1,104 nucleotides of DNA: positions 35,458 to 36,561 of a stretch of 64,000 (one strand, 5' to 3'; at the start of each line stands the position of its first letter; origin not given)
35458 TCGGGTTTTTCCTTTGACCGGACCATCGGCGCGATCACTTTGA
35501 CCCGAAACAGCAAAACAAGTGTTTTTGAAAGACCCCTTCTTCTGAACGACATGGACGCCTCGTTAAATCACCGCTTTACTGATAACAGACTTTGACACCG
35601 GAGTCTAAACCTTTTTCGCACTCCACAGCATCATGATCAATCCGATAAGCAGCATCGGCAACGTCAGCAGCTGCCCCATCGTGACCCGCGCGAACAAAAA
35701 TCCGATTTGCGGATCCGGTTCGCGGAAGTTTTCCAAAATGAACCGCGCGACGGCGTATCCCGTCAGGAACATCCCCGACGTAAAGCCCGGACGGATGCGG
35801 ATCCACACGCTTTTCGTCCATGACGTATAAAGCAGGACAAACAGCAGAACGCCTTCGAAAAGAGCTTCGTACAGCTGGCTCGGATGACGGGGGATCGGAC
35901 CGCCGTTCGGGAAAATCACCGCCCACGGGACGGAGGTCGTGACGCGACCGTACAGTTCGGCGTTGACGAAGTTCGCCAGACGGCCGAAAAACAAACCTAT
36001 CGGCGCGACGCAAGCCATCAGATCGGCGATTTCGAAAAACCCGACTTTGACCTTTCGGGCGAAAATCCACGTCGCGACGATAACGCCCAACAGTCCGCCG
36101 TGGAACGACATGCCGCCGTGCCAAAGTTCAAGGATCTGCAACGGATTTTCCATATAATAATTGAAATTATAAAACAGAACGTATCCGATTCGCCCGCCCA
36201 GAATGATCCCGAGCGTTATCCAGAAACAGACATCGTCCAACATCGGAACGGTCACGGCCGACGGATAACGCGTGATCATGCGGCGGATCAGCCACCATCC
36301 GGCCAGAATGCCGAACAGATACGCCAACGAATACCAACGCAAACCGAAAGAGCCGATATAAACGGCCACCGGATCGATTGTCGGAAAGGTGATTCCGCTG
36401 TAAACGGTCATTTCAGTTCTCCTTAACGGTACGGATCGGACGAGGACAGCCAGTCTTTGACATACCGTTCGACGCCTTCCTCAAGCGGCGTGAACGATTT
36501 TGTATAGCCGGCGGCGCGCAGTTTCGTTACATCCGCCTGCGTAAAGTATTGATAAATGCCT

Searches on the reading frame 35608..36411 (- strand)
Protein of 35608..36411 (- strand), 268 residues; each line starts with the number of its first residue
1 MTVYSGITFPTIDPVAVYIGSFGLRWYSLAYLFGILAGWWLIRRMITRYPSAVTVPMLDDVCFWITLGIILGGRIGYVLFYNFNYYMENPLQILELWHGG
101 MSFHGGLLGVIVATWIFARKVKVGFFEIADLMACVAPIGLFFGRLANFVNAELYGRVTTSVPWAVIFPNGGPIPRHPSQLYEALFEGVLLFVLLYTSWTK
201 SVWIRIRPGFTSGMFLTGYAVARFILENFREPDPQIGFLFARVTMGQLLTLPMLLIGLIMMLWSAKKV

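Call 41: search_protein_families(library=pfam, proteins=[window:35608-36411:-], max_evalue=0.00001)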
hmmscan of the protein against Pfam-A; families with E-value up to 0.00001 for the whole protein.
window:35608-36411:- (268 aa): 1 family
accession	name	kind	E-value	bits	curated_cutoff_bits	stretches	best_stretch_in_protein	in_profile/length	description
PF01790.23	LGT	-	4.5e-74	249.2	24.9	1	14-263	1-240/240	Prolipoprotein diacylglyceryl transferase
